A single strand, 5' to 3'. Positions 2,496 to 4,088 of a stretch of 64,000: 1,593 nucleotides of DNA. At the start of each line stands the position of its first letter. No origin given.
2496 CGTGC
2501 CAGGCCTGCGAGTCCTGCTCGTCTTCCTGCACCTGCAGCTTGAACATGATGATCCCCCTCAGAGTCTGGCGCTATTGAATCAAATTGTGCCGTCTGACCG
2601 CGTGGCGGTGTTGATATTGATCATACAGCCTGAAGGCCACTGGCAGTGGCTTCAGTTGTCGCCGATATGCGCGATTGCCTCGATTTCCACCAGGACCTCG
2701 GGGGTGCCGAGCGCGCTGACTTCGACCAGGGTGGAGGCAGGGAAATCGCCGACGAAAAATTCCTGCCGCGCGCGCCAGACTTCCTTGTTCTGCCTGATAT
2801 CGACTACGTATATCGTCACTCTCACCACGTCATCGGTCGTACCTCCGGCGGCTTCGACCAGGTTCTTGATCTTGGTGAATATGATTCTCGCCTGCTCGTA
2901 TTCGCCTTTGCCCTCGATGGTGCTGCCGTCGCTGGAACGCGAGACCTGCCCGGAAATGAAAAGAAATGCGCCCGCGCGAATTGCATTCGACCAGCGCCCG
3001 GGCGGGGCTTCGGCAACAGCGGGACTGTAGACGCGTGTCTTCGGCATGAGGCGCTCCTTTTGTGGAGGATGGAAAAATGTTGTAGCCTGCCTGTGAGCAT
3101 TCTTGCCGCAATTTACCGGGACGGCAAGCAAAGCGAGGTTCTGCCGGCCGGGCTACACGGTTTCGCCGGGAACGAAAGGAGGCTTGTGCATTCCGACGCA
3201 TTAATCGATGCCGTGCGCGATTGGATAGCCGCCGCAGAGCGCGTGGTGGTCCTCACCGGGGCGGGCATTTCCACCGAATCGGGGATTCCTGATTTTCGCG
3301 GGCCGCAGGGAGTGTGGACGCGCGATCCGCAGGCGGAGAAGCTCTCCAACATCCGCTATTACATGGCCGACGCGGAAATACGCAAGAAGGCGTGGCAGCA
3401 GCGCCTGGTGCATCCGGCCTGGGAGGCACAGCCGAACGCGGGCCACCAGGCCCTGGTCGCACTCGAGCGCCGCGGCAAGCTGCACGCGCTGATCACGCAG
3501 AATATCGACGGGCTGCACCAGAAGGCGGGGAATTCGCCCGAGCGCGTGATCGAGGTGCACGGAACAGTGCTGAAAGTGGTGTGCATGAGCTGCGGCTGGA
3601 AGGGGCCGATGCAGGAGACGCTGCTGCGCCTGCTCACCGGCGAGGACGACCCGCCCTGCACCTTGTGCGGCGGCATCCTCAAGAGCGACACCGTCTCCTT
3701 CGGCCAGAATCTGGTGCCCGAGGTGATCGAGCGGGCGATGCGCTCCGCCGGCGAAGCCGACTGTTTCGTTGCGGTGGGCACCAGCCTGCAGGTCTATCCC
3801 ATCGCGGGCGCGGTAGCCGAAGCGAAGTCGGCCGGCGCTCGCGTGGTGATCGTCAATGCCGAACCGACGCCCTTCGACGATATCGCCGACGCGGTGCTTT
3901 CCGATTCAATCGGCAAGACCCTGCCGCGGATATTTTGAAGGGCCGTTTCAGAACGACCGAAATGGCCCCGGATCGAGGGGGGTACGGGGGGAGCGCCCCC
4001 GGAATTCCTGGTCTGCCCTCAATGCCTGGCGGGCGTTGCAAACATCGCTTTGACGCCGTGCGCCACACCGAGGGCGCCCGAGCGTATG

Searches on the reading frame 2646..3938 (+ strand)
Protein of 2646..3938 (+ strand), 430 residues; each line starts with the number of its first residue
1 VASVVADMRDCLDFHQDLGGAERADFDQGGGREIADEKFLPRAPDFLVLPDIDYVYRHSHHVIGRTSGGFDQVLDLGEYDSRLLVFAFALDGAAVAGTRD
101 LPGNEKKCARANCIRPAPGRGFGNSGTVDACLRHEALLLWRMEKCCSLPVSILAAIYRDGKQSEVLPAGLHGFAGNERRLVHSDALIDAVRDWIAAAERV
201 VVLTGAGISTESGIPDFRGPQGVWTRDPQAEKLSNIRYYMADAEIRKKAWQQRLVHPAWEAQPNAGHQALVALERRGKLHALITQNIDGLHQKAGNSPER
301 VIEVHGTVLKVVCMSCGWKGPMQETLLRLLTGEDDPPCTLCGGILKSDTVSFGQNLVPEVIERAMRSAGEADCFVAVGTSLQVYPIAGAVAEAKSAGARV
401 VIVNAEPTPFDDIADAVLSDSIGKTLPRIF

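Call 104: search_protein_families(library=pfam, proteins=[window:2646-3938:+], max_evalue=0.00001)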
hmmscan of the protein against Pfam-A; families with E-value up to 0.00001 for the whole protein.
window:2646-3938:+ (430 aa): 1 family
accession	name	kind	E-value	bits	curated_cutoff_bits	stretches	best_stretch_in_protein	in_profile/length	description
PF02146.23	SIR2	-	7e-46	156.9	24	1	205-385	1-180/180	Sir2 family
